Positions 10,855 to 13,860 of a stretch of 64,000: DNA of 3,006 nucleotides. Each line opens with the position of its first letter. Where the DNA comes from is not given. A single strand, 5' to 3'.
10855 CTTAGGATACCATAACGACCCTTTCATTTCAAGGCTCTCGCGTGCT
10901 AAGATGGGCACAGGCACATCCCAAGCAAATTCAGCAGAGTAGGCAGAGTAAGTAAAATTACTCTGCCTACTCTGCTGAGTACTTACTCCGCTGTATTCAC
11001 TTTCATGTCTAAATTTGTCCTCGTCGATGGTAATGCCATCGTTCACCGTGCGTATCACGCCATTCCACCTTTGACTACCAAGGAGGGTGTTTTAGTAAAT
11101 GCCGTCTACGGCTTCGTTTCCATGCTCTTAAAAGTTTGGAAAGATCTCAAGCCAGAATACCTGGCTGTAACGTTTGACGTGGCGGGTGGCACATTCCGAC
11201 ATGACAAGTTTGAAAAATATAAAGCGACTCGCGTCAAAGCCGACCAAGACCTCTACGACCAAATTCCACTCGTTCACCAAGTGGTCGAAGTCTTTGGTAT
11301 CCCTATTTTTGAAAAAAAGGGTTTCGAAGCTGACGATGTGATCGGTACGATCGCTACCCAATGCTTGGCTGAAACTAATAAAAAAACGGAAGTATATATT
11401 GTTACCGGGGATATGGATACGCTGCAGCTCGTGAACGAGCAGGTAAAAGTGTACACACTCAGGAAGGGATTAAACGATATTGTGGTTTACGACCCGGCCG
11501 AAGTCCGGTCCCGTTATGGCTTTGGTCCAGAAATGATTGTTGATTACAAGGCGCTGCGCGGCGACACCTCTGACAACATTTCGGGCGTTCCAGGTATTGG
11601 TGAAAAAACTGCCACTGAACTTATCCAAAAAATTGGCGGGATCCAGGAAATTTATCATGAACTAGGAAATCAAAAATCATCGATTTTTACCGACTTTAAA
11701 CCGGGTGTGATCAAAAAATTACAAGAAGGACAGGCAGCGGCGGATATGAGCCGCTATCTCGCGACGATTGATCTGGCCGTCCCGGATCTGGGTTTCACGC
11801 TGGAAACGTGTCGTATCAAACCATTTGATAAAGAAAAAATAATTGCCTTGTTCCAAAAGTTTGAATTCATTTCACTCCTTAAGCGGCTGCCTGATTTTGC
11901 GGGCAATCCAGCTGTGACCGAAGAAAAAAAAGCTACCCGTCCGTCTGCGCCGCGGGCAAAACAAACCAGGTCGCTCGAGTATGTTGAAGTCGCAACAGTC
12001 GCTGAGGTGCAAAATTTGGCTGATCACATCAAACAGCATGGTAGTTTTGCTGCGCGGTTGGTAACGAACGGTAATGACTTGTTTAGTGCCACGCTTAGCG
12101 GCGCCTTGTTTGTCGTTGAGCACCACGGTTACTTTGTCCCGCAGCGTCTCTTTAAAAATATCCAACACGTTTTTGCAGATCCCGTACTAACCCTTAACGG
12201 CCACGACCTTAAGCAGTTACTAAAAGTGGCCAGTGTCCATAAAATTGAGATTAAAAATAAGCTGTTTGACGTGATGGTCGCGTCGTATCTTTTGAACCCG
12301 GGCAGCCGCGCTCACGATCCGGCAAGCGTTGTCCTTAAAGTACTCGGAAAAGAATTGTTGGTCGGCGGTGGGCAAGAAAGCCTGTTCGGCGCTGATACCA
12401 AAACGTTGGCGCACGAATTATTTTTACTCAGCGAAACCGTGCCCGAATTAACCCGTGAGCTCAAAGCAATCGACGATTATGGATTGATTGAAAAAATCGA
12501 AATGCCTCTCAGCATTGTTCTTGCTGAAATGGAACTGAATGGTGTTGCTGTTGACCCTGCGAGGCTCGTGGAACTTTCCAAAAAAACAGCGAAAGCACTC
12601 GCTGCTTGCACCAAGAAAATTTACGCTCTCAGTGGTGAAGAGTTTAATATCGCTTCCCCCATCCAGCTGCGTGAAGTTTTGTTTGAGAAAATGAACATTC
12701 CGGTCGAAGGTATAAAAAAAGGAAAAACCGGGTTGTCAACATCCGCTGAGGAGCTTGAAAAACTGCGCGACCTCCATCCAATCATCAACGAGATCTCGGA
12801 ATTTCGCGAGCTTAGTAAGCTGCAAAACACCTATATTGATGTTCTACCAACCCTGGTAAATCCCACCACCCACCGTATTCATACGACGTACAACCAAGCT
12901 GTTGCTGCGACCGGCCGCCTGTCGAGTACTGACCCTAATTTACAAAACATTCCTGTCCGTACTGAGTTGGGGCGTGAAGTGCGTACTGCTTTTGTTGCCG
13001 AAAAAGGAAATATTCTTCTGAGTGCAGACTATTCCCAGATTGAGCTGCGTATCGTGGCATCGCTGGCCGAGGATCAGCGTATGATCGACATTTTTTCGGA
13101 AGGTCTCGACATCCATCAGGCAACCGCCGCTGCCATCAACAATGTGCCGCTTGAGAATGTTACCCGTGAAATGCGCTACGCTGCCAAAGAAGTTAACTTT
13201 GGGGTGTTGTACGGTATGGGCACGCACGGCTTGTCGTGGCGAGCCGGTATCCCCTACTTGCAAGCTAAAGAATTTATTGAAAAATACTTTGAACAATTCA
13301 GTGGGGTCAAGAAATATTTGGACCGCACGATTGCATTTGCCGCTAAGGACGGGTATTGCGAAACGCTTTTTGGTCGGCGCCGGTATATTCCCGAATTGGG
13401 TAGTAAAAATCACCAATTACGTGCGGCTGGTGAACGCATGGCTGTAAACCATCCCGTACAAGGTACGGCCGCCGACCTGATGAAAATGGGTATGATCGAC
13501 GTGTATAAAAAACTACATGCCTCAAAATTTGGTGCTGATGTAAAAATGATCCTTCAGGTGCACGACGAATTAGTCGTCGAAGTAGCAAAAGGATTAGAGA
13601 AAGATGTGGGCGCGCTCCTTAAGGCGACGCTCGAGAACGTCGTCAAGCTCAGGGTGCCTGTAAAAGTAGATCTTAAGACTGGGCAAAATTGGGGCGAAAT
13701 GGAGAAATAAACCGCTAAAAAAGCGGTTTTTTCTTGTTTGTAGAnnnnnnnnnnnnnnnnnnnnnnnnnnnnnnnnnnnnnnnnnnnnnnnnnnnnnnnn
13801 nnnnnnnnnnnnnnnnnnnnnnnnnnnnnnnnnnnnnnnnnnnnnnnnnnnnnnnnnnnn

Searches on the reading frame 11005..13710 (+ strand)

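Call 87: search_protein_families(library=pfam, proteins=[window:11005-13710:+], max_evalue=0.00001)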
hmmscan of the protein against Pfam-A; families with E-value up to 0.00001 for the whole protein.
window:11005-13710:+ (901 aa): 4 families
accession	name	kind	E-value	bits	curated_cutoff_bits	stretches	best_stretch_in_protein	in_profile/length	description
PF00476.26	DNA_pol_A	-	9e-151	502.6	34.3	1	520-898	3-381/381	DNA polymerase family A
PF02739.22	5_3_exonuc_N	-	3.2e-56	190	34.3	1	3-172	1-164/164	5'-3' exonuclease, N-terminal resolvase-like domain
PF01367.25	5_3_exonuc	-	1.8e-25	89.7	40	1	175-277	3-97/97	5'-3' exonuclease, C-terminal SAM fold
PF22619.2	DNA_polI_exo1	-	3.1e-07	30.7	27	1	361-443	12-97/140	DNA polymerase I, ribonuclease H-like domain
